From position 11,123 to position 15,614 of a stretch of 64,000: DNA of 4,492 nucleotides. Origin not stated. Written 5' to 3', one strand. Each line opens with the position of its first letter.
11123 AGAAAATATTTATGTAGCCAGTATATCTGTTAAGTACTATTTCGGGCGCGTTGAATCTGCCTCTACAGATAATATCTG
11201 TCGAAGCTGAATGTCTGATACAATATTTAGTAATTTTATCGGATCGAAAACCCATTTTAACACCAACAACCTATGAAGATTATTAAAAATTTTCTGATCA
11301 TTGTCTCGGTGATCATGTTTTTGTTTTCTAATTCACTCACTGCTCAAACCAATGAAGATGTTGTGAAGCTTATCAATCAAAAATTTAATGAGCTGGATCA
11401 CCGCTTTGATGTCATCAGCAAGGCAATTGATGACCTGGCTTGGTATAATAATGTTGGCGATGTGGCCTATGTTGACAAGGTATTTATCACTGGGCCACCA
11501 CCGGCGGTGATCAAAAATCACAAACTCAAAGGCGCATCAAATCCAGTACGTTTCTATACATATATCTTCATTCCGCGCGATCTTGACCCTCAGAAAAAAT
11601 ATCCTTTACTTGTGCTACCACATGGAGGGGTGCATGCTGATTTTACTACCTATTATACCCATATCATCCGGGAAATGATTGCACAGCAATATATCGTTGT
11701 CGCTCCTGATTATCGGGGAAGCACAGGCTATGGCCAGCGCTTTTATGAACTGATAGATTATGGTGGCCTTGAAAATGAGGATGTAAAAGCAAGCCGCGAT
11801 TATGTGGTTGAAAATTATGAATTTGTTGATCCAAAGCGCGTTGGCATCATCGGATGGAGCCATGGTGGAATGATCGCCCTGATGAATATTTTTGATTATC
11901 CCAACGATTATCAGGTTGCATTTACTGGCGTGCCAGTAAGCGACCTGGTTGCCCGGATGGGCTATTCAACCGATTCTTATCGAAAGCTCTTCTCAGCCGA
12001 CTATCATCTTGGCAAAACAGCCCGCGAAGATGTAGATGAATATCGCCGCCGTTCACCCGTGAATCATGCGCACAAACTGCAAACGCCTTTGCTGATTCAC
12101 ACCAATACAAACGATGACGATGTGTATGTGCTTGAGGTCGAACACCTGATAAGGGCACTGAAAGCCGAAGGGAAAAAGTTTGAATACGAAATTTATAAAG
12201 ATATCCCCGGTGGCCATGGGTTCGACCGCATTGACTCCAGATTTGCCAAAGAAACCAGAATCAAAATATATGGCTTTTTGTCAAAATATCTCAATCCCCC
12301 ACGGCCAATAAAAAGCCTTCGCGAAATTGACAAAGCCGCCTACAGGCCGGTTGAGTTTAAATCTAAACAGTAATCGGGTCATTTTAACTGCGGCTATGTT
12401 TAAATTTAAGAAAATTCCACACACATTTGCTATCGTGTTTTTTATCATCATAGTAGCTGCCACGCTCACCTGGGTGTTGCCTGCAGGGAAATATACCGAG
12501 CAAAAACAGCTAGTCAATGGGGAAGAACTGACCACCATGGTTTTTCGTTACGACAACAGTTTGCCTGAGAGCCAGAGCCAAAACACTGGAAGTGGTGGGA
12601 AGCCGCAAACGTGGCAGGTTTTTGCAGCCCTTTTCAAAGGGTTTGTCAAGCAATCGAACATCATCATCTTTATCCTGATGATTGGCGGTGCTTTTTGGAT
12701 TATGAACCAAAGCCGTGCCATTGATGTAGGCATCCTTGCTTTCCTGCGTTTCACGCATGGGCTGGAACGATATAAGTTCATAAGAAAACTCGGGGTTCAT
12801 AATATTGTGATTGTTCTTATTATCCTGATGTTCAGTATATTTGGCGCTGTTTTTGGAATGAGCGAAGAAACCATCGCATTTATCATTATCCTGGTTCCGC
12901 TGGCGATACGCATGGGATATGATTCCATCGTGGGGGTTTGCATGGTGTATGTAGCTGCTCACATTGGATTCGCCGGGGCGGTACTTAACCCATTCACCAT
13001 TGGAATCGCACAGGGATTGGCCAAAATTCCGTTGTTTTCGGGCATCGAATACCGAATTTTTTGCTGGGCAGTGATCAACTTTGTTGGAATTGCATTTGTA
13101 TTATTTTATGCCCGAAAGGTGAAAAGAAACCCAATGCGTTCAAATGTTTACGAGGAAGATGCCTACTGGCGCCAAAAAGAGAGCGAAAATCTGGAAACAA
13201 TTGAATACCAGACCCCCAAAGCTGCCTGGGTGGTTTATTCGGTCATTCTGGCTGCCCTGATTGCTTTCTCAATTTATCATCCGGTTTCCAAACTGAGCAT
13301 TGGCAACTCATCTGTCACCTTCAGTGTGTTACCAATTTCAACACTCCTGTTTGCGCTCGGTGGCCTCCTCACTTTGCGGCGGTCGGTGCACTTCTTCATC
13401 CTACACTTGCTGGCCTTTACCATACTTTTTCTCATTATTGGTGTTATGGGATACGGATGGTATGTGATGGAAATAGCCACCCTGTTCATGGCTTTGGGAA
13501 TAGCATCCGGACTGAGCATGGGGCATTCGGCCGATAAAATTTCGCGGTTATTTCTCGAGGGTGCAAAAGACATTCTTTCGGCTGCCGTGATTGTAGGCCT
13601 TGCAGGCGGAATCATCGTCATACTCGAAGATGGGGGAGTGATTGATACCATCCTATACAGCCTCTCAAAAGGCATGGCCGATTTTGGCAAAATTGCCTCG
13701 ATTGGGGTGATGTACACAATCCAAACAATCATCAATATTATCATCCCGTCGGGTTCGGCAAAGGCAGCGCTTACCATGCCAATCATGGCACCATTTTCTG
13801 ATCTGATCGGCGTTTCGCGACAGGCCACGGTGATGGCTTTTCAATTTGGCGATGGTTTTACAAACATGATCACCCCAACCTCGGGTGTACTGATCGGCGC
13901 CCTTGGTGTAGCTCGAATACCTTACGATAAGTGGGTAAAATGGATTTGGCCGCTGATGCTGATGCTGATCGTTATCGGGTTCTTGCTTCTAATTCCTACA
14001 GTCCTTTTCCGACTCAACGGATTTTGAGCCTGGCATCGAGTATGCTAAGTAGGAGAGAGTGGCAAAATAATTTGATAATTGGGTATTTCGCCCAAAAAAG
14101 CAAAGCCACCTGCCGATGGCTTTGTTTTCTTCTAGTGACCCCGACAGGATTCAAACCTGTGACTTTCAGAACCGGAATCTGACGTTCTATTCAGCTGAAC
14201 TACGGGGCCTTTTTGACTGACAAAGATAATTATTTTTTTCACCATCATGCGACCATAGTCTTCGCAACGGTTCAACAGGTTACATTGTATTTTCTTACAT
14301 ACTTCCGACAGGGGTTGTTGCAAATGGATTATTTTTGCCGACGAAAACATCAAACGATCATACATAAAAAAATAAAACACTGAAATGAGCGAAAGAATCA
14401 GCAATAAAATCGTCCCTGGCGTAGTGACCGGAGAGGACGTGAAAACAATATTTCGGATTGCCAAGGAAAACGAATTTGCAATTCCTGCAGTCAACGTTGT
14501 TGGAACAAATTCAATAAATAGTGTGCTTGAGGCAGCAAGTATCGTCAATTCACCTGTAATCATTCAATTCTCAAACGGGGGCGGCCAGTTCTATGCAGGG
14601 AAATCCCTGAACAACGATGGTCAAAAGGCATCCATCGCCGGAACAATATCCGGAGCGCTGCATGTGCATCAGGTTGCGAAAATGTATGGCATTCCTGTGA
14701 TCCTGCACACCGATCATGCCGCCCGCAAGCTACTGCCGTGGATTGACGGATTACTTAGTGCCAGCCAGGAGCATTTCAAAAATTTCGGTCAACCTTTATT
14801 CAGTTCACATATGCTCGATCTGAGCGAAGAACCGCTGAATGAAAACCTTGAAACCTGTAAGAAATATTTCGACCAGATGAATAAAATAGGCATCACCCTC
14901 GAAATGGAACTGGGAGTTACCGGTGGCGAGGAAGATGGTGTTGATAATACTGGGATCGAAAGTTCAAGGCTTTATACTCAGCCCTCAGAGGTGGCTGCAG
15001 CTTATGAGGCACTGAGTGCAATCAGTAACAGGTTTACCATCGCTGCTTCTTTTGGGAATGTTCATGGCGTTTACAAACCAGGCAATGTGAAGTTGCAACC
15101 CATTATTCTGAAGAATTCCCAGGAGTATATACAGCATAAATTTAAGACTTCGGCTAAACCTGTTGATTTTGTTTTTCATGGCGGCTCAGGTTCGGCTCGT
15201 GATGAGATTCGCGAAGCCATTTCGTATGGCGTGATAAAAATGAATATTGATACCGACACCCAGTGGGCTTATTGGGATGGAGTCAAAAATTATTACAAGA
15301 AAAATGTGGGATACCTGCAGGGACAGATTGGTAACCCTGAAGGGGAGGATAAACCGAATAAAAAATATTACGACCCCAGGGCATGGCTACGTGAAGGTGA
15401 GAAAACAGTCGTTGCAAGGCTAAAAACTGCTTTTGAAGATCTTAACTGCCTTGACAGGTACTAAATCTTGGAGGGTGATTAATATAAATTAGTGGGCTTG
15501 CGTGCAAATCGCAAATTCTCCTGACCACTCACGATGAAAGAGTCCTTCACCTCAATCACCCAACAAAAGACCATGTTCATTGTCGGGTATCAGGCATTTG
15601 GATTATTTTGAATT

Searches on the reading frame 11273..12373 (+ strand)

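Call 62: search_protein_families(library=pfam, proteins=[window:11273-12373:+], max_evalue=0.00001)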
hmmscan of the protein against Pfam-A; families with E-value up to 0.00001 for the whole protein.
window:11273-12373:+ (366 aa): 5 families
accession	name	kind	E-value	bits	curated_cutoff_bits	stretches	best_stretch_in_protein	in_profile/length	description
PF00326.27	Peptidase_S9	-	1.9e-36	126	22.6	1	135-341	10-211/213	Prolyl oligopeptidase family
PF20434.5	BD-FAE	-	3.1e-11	43.6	26.8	1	107-293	10-212/215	BD-FAE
PF01738.24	DLH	-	1.9e-08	34.6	21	1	118-322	23-193/217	Dienelactone hydrolase family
PF12697.13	Abhydrolase_6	-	2.5e-07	32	26.3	1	113-241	1-109/217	Alpha/beta hydrolase family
PF02129.25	Peptidase_S15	-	4.8e-06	26.9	23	0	92-228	3-135/262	X-Pro dipeptidyl-peptidase (S15 family)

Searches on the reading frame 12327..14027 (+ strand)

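Call 62: search_protein_families(library=pfam, proteins=[window:12327-14027:+], max_evalue=0.00001)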
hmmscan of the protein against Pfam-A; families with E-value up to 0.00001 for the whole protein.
window:12327-14027:+ (566 aa): 2 families
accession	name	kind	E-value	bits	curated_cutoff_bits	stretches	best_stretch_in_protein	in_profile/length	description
PF03606.21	DcuC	-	1.3e-105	354.1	23.1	1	31-557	2-458/461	C4-dicarboxylate anaerobic carrier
PF03806.19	ABG_transport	-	1.8e-06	27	27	1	383-537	303-460/502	AbgT putative transporter family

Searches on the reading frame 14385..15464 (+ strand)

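Call 62: search_protein_families(library=pfam, proteins=[window:14385-15464:+], max_evalue=0.00001)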
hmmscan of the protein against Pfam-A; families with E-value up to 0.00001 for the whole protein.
window:14385-15464:+ (359 aa): 1 family
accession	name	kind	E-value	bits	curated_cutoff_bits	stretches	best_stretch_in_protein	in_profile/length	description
PF01116.26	F_bP_aldolase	-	2e-82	277.3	25.5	1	18-356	2-275/277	Fructose-bisphosphate aldolase class-II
